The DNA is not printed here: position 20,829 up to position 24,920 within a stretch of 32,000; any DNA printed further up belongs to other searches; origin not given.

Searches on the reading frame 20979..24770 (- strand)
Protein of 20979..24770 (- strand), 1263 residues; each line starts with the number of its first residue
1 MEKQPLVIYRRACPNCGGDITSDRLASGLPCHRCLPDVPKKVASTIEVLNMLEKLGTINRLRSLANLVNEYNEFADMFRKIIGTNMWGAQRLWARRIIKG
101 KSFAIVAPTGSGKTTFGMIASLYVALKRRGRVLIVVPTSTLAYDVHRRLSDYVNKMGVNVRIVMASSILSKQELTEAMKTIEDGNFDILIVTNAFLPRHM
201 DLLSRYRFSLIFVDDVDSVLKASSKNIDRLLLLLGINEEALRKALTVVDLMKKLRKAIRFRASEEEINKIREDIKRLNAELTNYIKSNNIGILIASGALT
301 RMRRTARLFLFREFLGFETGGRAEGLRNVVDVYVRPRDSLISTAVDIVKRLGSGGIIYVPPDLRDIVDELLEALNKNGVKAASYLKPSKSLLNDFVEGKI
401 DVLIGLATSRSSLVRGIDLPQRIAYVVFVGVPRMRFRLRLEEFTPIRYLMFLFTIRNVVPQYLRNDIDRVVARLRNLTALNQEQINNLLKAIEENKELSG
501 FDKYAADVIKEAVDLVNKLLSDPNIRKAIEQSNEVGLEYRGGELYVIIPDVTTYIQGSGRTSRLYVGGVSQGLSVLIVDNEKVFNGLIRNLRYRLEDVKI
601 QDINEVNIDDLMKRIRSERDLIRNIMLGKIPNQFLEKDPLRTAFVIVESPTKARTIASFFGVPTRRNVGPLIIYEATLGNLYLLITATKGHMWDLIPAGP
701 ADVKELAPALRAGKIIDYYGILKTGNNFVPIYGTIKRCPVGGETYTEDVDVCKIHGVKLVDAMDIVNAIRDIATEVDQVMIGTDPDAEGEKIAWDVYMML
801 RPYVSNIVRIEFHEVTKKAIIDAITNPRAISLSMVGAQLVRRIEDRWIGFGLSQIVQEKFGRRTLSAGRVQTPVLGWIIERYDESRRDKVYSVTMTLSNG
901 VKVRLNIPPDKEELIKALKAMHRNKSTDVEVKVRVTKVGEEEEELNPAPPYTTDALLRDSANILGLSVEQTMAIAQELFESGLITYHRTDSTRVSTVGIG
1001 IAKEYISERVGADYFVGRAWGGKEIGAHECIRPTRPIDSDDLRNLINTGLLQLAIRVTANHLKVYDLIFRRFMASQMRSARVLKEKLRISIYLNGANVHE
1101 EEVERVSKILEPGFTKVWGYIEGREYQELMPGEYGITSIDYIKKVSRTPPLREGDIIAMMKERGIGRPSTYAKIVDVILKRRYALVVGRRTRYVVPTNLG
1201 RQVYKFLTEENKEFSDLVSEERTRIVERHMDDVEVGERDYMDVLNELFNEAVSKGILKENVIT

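Call 9: search_protein_families(library=pfam, proteins=[window:20979-24770:-], max_evalue=0.01)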
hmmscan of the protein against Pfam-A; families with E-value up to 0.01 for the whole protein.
window:20979-24770:- (1263 aa): 9 families
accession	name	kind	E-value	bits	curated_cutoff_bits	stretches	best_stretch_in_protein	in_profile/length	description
PF01131.25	Topoisom_bac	-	2.9e-83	280.6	35.1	1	833-1244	5-410/411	DNA topoisomerase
PF01751.28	Toprim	-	3.3e-16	59.7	23.1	1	645-814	3-95/96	Toprim domain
PF00270.35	DEAD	-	4.5e-16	59.5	26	1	90-229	4-140/167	DEAD/DEAH box helicase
PF17915.7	zf_Rg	-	2e-15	56.3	25.5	1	7-42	4-38/49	Reverse gyrase zinc finger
PF04851.21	ResIII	-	3.1e-07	30.9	22.5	1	99-216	22-134/164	Type III restriction enzyme, res subunit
PF00271.37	Helicase_C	-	4.6e-05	24.1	23.5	0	125-194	11-74/110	Helicase conserved C-terminal domain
PF06745.19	ATPase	-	0.00044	20.1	26.6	0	84-224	3-137/231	KaiC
PF00176.29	SNF2-rel_dom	-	0.0013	18.3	24.9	1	110-227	27-145/290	SNF2-related domain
PF13481.12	AAA_25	-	0.0024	17.9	27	1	91-225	24-161/195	AAA domain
